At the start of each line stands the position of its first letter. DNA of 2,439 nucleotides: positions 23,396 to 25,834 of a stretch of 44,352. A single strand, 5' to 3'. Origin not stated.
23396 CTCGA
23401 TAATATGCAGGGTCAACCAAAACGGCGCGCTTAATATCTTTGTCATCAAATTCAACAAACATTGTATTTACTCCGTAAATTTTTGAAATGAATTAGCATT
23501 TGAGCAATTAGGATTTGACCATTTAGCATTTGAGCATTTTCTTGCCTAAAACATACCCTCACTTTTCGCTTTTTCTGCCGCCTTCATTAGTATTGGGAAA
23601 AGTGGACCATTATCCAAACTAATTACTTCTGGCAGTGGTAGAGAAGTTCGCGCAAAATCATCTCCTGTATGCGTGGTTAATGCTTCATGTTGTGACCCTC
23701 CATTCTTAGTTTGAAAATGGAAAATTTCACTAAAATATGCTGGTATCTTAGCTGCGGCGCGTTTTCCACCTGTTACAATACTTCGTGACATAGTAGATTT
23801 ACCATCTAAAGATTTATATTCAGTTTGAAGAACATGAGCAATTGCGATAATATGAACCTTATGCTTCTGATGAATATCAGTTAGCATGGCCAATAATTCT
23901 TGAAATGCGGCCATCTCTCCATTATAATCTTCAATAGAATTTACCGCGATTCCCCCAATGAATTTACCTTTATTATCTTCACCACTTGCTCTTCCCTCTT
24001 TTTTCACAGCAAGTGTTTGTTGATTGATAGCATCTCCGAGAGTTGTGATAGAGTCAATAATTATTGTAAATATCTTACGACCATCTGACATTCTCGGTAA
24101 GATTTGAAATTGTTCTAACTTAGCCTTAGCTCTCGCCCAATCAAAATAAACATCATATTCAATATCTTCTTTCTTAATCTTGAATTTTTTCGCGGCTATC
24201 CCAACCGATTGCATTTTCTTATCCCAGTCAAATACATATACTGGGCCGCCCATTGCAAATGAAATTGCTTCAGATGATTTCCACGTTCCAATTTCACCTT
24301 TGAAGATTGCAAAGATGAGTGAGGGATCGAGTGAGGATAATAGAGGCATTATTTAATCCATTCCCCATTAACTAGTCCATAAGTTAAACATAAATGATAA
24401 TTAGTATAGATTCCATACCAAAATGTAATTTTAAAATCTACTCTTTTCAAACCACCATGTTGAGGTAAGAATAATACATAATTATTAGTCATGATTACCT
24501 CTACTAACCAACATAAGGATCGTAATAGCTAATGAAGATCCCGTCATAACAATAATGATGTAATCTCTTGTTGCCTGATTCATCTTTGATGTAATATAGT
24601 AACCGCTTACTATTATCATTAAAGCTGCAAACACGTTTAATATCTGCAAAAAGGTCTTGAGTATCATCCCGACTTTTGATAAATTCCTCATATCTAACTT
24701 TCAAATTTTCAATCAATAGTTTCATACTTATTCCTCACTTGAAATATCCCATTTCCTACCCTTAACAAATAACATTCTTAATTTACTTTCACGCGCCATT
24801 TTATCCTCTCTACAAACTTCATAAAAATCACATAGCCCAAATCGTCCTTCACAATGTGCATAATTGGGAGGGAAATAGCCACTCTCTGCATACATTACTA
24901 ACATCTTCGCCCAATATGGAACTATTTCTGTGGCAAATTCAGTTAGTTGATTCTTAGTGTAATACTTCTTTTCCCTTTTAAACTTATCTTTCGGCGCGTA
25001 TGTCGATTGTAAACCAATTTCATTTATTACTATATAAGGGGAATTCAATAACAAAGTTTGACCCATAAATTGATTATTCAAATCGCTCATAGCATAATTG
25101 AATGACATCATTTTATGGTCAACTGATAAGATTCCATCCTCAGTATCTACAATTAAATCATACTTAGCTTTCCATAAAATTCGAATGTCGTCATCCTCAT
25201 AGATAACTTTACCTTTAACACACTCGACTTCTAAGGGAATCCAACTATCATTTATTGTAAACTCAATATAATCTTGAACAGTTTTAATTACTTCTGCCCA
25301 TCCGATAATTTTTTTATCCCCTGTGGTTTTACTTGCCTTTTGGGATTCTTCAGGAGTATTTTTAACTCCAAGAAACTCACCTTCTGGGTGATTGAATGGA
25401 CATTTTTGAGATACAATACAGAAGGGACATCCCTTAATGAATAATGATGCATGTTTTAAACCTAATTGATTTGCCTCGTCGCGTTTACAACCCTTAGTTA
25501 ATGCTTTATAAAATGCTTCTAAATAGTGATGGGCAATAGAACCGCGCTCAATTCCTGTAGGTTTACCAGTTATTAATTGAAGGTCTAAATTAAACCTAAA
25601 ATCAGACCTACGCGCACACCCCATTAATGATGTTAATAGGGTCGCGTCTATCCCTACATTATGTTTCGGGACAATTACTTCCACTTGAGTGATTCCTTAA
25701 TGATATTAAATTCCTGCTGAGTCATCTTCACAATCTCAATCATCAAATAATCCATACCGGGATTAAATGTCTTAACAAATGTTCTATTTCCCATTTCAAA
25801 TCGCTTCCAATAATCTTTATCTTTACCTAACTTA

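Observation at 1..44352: A CGCG-centred GC-rich near-palindrome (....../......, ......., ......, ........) is iterated about every 250 bp in an AT-rich genome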

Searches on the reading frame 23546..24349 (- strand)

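Call 19: search_protein_families(library=pfam, max_evalue=0.01, proteins=[window:23546-24349:-])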
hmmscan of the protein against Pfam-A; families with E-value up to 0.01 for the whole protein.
window:23546-24349:- (267 aa): 1 family
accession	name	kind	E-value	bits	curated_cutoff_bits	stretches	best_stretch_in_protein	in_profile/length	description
PF13479.12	AAA_24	-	1.1e-05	25.9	27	1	19-215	10-171/195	AAA domain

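Call 41: search_protein_families(library=phrogs, max_evalue=0.001, proteins=[window:23546-24349:-])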
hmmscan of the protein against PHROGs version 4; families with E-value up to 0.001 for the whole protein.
window:23546-24349:- (267 aa): 1 family
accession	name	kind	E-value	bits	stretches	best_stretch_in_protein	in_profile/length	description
phrog_124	-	DNA, RNA and nucleotide metabolism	5.1e-12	46.8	1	18-262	50-265/382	Sak4-like ssDNA annealing protein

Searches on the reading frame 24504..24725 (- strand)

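Call 77: search_protein_families(library=pfam, max_evalue=0.01, proteins=[window:24504-24725:-])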
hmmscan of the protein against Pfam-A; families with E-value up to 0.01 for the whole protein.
window:24504-24725:- (73 aa): 1 family
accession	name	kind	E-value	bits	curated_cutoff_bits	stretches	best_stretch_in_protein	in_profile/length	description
PF24100.1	DUF7381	-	0.0035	18.2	27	1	2-68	48-113/121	Domain of unknown function (DUF7381)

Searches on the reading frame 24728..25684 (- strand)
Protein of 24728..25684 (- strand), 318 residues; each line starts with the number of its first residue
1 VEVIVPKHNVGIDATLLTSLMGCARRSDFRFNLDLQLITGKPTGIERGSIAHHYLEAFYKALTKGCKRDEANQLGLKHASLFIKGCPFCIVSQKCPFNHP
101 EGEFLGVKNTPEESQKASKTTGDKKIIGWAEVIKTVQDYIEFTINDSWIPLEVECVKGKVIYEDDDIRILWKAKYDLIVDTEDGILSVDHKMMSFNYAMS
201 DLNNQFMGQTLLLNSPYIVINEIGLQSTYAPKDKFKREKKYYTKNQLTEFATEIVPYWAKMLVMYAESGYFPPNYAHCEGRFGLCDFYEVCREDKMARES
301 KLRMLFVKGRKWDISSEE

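Call 19: search_protein_families(library=pfam, max_evalue=0.01, proteins=[window:24728-25684:-])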
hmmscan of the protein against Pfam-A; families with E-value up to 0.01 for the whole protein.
window:24728-25684:- (318 aa): 1 family
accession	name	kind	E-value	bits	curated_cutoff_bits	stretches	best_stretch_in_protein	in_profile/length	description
PF12705.13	PDDEXK_1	-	0.00027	21.4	22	0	21-292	11-247/247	PD-(D/E)XK nuclease superfamily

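Call 41: search_protein_families(library=phrogs, max_evalue=0.001, proteins=[window:24728-25684:-])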
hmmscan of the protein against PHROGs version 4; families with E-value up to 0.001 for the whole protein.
window:24728-25684:- (318 aa): 1 family
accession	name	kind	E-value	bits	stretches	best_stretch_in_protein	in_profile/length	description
phrog_1218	-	DNA, RNA and nucleotide metabolism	0.00016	22.1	0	222-302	261-340/364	exonuclease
